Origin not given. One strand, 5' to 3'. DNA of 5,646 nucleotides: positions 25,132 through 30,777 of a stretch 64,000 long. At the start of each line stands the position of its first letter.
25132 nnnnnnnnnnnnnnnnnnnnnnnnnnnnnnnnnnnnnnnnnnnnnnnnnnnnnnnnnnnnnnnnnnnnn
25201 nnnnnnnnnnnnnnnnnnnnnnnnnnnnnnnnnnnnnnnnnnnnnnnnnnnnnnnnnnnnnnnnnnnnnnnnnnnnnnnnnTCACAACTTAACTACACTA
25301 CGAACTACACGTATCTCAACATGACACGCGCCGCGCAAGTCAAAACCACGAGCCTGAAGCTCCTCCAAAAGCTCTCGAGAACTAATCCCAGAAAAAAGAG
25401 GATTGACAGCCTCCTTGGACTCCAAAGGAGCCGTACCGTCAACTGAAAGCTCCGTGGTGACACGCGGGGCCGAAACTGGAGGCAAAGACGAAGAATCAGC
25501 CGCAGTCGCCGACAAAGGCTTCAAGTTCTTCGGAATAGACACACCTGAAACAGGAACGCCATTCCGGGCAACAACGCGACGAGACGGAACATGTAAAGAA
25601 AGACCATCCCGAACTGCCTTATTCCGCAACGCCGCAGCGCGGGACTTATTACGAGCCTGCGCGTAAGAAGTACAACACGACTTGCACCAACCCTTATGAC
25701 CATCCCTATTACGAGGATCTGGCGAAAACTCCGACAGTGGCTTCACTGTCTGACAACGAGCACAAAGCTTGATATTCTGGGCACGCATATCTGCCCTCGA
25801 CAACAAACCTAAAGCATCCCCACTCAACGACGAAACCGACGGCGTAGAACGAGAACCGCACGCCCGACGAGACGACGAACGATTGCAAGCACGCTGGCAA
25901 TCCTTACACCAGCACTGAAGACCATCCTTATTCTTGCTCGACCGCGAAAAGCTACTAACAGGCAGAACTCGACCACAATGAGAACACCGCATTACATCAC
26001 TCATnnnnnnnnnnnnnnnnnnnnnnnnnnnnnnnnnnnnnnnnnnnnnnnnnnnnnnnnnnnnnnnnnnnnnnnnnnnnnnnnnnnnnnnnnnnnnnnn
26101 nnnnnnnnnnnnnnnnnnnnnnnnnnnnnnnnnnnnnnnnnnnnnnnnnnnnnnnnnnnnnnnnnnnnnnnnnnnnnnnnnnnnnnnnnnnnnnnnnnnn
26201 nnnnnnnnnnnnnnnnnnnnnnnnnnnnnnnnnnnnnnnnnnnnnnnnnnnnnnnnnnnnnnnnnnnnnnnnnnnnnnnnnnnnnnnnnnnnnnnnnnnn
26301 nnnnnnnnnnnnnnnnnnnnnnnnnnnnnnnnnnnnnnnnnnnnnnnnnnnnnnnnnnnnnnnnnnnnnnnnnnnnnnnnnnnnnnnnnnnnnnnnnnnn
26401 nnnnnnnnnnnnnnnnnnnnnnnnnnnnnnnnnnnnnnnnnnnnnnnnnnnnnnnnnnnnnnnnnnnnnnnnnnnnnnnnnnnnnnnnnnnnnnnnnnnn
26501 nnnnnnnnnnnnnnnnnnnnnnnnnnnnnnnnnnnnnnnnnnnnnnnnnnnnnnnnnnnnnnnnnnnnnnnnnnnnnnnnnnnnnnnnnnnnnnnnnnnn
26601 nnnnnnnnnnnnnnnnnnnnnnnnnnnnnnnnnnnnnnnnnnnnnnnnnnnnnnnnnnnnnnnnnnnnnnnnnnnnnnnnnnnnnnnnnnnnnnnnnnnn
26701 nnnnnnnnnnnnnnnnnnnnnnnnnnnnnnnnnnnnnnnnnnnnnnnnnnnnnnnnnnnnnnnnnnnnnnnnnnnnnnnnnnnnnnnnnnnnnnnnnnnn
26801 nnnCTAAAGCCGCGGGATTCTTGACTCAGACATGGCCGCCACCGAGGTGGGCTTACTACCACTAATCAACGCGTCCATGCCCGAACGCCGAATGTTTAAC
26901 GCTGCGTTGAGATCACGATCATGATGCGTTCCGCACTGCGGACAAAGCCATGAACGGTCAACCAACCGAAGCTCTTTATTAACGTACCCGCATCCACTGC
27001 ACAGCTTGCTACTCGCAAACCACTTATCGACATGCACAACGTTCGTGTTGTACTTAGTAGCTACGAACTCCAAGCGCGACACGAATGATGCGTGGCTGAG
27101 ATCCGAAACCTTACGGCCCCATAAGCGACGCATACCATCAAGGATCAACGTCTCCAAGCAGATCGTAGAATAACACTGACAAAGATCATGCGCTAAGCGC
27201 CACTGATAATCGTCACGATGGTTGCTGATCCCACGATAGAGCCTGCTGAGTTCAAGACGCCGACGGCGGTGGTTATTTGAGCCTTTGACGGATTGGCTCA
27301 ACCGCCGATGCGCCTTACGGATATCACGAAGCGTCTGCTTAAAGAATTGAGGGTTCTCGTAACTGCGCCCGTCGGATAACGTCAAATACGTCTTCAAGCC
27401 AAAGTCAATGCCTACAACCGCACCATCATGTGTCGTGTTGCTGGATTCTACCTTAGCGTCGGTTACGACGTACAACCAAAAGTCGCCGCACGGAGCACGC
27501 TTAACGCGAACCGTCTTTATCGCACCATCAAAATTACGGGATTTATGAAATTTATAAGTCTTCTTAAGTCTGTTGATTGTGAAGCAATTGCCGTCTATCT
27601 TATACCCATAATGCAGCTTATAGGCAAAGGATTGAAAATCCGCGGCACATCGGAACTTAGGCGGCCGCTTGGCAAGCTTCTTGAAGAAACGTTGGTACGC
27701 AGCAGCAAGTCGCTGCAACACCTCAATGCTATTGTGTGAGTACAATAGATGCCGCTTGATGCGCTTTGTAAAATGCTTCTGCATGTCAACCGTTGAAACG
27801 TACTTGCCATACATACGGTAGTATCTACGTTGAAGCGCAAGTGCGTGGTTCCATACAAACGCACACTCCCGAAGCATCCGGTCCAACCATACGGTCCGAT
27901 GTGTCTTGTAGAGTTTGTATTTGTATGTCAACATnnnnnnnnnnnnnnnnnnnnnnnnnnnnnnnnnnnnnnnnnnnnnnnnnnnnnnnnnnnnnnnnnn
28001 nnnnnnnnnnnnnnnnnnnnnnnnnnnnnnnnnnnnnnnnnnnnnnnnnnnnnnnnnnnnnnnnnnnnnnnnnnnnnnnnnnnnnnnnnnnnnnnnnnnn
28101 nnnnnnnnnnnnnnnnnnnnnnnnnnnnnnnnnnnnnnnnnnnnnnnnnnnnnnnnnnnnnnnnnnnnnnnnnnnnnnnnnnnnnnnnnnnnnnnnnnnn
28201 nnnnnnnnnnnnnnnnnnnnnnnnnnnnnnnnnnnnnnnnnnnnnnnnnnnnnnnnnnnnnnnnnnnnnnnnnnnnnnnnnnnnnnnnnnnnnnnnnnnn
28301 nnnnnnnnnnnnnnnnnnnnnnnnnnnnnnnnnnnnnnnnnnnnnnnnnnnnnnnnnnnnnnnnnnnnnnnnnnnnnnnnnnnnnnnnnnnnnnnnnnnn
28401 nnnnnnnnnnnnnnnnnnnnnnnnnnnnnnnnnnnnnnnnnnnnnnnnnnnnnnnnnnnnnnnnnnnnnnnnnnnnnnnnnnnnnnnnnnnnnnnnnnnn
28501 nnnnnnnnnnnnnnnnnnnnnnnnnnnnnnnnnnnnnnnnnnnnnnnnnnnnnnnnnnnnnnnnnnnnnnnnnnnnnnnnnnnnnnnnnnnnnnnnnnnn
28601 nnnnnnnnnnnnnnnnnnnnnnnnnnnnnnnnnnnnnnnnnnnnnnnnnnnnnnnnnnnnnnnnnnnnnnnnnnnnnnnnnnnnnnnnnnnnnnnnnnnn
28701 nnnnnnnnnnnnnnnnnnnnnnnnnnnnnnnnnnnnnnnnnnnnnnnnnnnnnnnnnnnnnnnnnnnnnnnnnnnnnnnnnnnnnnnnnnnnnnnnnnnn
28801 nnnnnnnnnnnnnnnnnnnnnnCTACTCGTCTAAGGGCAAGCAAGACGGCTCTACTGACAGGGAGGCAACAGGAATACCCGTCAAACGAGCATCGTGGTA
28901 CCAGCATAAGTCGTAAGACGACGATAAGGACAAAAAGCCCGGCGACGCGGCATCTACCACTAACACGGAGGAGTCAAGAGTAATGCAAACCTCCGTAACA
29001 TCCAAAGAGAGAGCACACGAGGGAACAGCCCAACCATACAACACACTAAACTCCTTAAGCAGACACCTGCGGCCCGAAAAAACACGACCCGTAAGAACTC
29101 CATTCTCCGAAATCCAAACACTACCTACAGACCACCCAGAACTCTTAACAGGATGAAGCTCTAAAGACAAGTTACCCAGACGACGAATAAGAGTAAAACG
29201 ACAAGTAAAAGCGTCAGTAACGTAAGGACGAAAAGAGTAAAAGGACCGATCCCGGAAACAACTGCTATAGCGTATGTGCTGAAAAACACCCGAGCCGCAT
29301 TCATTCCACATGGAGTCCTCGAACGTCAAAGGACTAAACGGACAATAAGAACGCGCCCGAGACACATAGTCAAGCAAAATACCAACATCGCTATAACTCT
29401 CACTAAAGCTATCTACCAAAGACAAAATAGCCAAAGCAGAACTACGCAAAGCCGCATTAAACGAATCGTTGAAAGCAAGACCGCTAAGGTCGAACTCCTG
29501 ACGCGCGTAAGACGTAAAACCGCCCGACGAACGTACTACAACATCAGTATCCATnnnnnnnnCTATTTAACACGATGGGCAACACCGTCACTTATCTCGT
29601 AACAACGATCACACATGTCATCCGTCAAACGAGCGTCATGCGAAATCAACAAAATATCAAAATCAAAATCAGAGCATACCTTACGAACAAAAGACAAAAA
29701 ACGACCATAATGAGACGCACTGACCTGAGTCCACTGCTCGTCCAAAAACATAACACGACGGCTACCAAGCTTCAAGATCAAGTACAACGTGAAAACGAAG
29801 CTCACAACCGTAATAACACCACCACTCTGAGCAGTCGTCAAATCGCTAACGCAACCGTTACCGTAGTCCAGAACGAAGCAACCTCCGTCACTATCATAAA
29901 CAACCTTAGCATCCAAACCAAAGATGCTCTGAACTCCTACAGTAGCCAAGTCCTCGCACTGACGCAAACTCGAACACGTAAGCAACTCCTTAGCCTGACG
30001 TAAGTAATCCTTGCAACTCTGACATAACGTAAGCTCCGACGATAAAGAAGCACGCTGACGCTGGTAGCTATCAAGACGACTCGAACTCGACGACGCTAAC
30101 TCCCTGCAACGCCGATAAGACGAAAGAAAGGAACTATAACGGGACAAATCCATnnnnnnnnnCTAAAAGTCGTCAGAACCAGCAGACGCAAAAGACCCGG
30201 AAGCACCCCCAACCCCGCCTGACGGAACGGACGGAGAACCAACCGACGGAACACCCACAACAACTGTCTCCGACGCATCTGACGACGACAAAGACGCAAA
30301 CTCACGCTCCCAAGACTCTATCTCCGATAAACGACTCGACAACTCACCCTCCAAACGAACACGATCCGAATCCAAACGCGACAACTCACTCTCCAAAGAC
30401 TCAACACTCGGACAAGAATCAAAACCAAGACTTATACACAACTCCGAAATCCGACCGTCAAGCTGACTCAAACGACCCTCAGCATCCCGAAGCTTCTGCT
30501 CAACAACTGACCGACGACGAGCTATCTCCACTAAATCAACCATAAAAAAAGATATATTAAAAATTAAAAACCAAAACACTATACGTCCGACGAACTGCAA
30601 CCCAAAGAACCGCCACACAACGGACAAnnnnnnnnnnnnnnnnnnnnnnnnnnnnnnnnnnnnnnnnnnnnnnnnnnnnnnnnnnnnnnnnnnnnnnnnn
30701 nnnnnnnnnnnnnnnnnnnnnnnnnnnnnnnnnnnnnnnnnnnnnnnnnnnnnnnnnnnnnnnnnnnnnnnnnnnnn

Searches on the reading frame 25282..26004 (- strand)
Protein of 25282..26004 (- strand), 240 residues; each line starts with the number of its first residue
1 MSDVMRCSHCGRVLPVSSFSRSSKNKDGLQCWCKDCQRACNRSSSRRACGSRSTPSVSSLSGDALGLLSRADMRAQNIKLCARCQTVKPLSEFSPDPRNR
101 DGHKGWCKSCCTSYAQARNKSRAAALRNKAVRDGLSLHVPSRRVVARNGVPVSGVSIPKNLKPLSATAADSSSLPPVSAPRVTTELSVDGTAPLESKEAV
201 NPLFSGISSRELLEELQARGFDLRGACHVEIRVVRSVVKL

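Call 57: search_protein_families(library=phrogs, proteins=[window:25282-26004:-], max_evalue=0.01)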
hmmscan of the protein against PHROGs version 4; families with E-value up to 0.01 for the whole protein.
window:25282-26004:- (240 aa): 12 families
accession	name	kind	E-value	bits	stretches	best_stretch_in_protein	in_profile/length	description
phrog_1035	-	DNA, RNA and nucleotide metabolism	3.1e-18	67.6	2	70-129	55-114/271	endonuclease VII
phrog_5558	-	moron, auxiliary metabolic gene and host takeover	1.5e-14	55.3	2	78-123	8-53/130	Lar-like restriction alleviation protein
phrog_6611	-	unknown function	2.4e-14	54.8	2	76-115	139-178/180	-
phrog_30859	-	unknown function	1.5e-13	52.5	2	79-121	3-45/117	-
phrog_2633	-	DNA, RNA and nucleotide metabolism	9.7e-13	49.5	2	75-126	10-58/142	endonuclease VII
phrog_2340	-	DNA, RNA and nucleotide metabolism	1.1e-12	49.4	2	74-129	4-61/171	endonuclease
phrog_2255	-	DNA, RNA and nucleotide metabolism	8.7e-12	45.9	2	71-130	46-107/211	HNH endonuclease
phrog_6762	-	unknown function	1.5e-09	39.1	2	2-49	158-205/242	-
phrog_12813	-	unknown function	2.9e-08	34.8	1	77-123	152-198/199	-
phrog_3273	-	unknown function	2.2e-06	28.7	1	6-49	24-69/75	-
phrog_18715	-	unknown function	3.2e-06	28.6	0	76-116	77-117/128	-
phrog_24058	-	unknown function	0.0082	17.6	0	5-58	6-58/98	-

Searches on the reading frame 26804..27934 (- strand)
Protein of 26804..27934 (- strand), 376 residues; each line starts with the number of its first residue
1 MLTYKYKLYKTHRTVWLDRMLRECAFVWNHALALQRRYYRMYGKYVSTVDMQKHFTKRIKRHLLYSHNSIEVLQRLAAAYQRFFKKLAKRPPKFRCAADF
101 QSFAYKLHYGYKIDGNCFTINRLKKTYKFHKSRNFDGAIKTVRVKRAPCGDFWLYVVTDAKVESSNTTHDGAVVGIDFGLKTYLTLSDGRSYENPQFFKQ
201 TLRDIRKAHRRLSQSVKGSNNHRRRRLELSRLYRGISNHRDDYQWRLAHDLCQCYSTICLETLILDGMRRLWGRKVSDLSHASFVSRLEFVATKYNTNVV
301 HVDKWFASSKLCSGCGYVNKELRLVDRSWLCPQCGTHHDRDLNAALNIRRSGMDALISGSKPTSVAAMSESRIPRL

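Call 57: search_protein_families(library=phrogs, proteins=[window:26804-27934:-], max_evalue=0.01)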
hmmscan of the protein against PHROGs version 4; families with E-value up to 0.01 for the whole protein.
window:26804-27934:- (376 aa): 5 families
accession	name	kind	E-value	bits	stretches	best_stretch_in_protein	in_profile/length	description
phrog_506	-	integration and excision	1.3e-87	295.5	1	2-362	8-374/403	transposase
phrog_12300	-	integration and excision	3e-45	155.6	1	121-360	8-249/286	transposase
phrog_13964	-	integration and excision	8.1e-31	108.4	1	3-232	4-236/237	transposase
phrog_17087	-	unknown function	1.4e-27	97.6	1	225-355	3-135/141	-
phrog_25073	-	unknown function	0.0082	17.1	1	17-91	21-101/114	-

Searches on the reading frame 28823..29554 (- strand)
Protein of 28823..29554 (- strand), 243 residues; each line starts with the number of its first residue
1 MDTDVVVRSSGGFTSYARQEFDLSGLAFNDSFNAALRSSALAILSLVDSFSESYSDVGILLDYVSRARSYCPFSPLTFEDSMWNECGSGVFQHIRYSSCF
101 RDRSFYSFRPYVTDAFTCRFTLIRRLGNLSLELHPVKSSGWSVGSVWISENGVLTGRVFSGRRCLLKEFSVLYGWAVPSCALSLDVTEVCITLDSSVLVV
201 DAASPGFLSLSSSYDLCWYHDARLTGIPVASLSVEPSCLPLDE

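Call 12: search_protein_families(library=pfam, proteins=[window:28823-29554:-], max_evalue=0.01)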
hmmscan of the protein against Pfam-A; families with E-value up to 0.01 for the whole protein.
window:28823-29554:- (243 aa): 1 family
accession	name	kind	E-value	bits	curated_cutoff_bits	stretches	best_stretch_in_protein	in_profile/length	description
PF25185.1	Tad3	-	8.4e-13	48.6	27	1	14-102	4-94/119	Type I Thoeris inhibitor Tad3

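Call 13: search_protein_families(library=phrogs, proteins=[window:28823-29554:-], max_evalue=0.001)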
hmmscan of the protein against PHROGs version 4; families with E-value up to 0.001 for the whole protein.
window:28823-29554:- (243 aa): 0 families

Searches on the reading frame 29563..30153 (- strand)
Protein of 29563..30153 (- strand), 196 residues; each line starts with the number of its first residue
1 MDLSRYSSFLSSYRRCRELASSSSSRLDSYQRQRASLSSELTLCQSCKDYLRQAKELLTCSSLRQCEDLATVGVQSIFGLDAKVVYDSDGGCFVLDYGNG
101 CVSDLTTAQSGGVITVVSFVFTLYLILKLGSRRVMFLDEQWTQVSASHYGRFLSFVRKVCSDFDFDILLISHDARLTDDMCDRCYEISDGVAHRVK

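Call 12: search_protein_families(library=pfam, proteins=[window:29563-30153:-], max_evalue=0.01)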
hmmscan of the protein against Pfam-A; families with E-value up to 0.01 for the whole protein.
window:29563-30153:- (196 aa): 0 families

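Call 13: search_protein_families(library=phrogs, proteins=[window:29563-30153:-], max_evalue=0.001)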
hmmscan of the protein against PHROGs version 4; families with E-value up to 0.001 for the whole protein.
window:29563-30153:- (196 aa): 2 families
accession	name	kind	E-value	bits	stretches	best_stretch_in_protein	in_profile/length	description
phrog_15167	-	other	6.6e-06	26.7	1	65-178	70-191/211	ATPase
phrog_293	-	moron, auxiliary metabolic gene and host takeover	0.00069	18.7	1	133-191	568-625/1058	ABC transporter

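Call 46: search_solved_structures(query=window:29563-30153:-, max_evalue=1)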
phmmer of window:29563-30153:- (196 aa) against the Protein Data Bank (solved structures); distinct sequences matched with E-value up to 1: 10.
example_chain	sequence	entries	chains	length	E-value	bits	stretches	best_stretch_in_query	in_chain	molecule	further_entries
5zlu_EE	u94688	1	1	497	0.0014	22.2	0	127-189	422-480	Macrolide efflux protein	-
6ren_A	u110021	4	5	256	0.014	18.9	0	82-111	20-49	3fPizza6-SH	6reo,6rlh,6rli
5b57_C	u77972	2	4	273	0.019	18.5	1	131-191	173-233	Hemin import ATP-binding protein HmuV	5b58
3ww8_A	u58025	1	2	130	0.29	14.6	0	83-109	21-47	Pizza3 protein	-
8frp_A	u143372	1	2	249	0.37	14.2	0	133-191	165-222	Lipopolysaccharide export system ATP-binding protein LptB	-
8frl_A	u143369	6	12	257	0.41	14.1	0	133-191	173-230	Lipopolysaccharide export system ATP-binding protein LptB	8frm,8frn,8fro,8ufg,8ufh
6i1q_A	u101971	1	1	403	0.41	14.1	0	82-123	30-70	Soluble quino protein glucose dehydrogenase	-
6h7t_A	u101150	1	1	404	0.41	14.1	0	82-123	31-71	Soluble quino protein glucose dehydrogenase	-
6i1t_A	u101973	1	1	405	0.42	14.1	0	82-123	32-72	Soluble quino protein glucose dehydrogenase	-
4zcn_A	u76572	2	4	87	0.91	13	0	82-110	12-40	nvPizza2-S16S58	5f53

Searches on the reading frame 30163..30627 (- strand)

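Call 12: search_protein_families(library=pfam, proteins=[window:30163-30627:-], max_evalue=0.01)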
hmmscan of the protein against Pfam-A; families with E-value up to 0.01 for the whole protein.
window:30163-30627:- (154 aa): 3 families
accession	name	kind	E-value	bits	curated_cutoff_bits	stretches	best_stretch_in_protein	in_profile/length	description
PF14257.11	DUF4349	-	0.00013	21.9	27.7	0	87-133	115-161/213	Domain of unknown function (DUF4349)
PF13747.11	DUF4164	-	0.0015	19.4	27.2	1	70-108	29-67/89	Domain of unknown function (DUF4164)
PF10473.14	CENP-F_leu_zip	-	0.0052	17.3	34.5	0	76-111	69-104/140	Leucine-rich repeats of kinetochore protein Cenp-F/LEK1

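Call 13: search_protein_families(library=phrogs, proteins=[window:30163-30627:-], max_evalue=0.001)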
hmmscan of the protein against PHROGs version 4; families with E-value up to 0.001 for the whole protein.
window:30163-30627:- (154 aa): 0 families
